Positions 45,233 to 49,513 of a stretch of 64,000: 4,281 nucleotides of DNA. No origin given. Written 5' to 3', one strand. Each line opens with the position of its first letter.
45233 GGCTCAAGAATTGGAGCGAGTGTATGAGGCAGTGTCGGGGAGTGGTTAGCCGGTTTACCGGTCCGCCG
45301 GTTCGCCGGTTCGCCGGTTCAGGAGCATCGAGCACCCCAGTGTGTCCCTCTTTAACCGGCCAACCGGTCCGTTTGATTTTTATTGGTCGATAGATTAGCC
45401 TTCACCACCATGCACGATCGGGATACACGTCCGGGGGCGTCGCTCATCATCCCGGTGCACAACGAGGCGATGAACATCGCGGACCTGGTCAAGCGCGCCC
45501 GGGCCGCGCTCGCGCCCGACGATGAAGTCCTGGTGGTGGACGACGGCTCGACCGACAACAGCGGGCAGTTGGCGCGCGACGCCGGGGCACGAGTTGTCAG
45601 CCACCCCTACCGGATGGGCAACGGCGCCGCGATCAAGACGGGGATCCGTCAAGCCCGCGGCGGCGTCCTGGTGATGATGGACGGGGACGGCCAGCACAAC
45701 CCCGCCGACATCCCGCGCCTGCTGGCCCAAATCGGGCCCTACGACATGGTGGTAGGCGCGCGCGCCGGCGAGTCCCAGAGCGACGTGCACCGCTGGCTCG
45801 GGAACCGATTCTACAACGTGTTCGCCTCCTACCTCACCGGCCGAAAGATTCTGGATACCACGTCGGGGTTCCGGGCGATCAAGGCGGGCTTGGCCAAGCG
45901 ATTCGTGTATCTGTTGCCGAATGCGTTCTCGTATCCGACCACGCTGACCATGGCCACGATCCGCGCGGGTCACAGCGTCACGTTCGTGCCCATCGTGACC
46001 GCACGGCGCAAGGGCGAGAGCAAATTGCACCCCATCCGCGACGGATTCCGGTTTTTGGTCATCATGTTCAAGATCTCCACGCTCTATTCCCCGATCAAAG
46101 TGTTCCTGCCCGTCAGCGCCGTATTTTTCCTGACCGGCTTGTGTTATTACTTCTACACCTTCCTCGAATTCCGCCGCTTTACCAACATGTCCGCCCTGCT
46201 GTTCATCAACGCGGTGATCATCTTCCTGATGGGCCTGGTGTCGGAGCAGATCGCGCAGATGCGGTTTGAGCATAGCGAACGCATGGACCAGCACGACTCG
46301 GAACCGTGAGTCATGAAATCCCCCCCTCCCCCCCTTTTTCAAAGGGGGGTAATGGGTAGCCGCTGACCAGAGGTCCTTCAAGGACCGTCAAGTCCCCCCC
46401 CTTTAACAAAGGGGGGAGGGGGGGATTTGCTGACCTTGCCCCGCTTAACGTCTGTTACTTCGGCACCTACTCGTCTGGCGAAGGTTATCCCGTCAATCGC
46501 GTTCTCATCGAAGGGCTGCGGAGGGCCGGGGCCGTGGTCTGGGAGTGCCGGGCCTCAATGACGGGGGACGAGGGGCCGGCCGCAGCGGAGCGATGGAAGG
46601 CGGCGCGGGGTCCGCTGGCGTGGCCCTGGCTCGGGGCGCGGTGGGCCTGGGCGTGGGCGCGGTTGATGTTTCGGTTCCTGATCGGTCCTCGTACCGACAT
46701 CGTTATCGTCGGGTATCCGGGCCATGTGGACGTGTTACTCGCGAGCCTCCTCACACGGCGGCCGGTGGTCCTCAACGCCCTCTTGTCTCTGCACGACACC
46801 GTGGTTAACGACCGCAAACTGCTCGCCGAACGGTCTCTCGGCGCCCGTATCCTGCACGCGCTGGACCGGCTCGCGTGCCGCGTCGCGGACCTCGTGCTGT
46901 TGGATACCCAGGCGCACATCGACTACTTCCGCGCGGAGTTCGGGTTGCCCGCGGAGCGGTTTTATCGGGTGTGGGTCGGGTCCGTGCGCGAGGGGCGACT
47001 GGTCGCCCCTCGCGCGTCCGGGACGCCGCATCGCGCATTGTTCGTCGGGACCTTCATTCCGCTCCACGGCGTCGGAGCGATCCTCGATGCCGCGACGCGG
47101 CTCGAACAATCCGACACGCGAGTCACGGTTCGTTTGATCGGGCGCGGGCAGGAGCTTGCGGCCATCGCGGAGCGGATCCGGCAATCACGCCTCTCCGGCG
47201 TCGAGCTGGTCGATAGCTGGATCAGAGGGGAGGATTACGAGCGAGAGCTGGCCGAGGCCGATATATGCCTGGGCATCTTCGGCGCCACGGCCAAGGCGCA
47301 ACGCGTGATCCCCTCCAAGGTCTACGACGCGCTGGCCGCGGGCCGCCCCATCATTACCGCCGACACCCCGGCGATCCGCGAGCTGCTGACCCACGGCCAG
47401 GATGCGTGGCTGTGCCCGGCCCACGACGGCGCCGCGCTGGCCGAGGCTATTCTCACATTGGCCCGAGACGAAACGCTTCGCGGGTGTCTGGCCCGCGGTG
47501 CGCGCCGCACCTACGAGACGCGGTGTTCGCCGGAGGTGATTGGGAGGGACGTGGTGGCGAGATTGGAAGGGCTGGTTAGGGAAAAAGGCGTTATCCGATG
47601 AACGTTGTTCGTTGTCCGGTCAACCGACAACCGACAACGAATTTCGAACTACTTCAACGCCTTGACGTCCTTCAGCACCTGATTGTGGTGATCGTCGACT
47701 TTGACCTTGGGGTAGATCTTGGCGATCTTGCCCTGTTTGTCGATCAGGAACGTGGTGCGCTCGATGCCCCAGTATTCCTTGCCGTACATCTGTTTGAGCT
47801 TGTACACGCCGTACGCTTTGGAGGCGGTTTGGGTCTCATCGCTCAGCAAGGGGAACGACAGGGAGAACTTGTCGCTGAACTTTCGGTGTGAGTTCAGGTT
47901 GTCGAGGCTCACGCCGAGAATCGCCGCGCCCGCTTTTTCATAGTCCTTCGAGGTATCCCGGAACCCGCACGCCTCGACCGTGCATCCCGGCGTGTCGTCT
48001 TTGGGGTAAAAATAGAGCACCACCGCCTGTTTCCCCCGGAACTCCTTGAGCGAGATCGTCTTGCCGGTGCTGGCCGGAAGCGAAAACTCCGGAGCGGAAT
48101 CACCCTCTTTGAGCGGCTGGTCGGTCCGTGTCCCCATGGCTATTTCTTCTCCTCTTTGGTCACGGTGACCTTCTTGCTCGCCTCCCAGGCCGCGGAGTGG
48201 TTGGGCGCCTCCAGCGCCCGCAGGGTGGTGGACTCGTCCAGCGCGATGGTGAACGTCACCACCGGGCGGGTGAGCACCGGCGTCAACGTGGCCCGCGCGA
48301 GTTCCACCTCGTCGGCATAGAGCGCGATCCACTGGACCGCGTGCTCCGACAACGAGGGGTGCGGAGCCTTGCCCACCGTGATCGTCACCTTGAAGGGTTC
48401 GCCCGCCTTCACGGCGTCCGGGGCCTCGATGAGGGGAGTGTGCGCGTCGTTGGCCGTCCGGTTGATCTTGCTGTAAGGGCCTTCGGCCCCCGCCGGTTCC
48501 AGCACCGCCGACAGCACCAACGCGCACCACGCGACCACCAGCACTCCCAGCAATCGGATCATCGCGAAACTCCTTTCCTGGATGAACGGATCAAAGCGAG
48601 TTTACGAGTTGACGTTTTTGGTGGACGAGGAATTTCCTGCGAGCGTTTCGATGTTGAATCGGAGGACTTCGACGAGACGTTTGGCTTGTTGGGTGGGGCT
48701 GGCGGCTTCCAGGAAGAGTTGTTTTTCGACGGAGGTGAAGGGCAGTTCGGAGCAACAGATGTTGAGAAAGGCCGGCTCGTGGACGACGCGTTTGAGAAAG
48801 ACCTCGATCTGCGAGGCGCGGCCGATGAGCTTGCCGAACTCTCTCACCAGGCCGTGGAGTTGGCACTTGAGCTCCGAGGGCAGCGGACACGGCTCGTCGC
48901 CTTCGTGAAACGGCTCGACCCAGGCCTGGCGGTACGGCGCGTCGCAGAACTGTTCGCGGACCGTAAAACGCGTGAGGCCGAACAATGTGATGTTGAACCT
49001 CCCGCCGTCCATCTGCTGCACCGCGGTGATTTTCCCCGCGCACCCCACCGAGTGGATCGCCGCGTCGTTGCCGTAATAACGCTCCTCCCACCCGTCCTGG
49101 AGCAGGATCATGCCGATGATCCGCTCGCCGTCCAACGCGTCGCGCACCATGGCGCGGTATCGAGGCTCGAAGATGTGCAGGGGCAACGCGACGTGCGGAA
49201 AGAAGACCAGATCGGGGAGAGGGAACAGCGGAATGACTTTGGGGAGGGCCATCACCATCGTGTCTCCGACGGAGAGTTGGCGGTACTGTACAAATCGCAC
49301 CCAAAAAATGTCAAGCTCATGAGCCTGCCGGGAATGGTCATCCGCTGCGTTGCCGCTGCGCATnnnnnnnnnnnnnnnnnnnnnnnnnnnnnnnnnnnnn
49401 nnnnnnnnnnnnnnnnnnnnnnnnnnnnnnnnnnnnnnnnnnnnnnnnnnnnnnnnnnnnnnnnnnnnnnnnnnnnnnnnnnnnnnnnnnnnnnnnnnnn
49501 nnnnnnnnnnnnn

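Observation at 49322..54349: Four copies of a 112-137 bp MITE-like element with terminal inverted repeats clustered around the pur and LPS-kinase genes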

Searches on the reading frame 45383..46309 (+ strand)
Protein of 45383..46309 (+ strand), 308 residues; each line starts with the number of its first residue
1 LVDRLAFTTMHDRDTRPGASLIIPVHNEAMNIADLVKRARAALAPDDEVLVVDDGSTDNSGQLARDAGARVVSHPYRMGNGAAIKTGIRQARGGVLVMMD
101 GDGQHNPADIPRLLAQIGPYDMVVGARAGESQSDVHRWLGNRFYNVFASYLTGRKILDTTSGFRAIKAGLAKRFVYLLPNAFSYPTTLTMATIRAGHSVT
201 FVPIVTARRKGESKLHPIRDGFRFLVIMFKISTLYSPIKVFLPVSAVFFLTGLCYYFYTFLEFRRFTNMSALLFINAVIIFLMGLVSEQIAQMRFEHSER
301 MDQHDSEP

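Call 56: search_protein_families(library=pfam, proteins=[window:45383-46309:+], max_evalue=0.01)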
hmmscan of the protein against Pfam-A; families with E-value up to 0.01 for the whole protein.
window:45383-46309:+ (308 aa): 2 families
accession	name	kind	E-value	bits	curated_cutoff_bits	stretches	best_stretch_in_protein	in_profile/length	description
PF00535.33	Glycos_transf_2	-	1.2e-29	103.9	23.3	1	20-171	1-164/168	Glycosyl transferase family 2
PF10111.15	Glyco_tranf_2_2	-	0.0014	18.6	27.3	1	20-105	1-94/276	Glycosyltransferase like family 2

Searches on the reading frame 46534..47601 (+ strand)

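Call 56: search_protein_families(library=pfam, proteins=[window:46534-47601:+], max_evalue=0.01)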
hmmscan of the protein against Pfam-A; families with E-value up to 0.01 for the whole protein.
window:46534-47601:+ (355 aa): 4 families
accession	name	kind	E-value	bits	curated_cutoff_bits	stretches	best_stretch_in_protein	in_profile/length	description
PF13692.12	Glyco_trans_1_4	-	2.3e-18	67.2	27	1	167-312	3-142/142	Glycosyl transferases group 1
PF00534.26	Glycos_transf_1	-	1.2e-12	48.2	26.4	1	163-324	13-170/172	Glycosyl transferases group 1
PF13524.12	Glyco_trans_1_2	-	2.3e-09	37.8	25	1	224-329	29-131/144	Glycosyl transferase-like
PF13439.12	Glyco_transf_4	-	0.00013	22.5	28.5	1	24-144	43-160/170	Glycosyltransferase Family 4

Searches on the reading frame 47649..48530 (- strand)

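Call 11: search_protein_families(library=pfam, proteins=[window:47649-48530:-])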
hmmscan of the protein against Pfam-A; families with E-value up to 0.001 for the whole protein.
window:47649-48530:- (293 aa): 2 families
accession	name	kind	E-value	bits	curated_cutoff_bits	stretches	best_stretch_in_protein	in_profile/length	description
PF00578.27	AhpC-TSA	-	4e-39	133.8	26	1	143-271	2-123/124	AhpC/TSA family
PF08534.16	Redoxin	-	3.6e-24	85.7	26.6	1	141-278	1-137/148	Redoxin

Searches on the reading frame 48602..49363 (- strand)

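Call 11: search_protein_families(library=pfam, proteins=[window:48602-49363:-])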
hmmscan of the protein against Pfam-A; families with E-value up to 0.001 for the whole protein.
window:48602-49363:- (253 aa): 1 family
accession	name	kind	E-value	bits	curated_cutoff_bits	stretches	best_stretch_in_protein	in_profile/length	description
PF02190.22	LON_substr_bdg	-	2e-32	113.2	28.7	1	44-234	2-198/200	ATP-dependent protease La (LON) substrate-binding domain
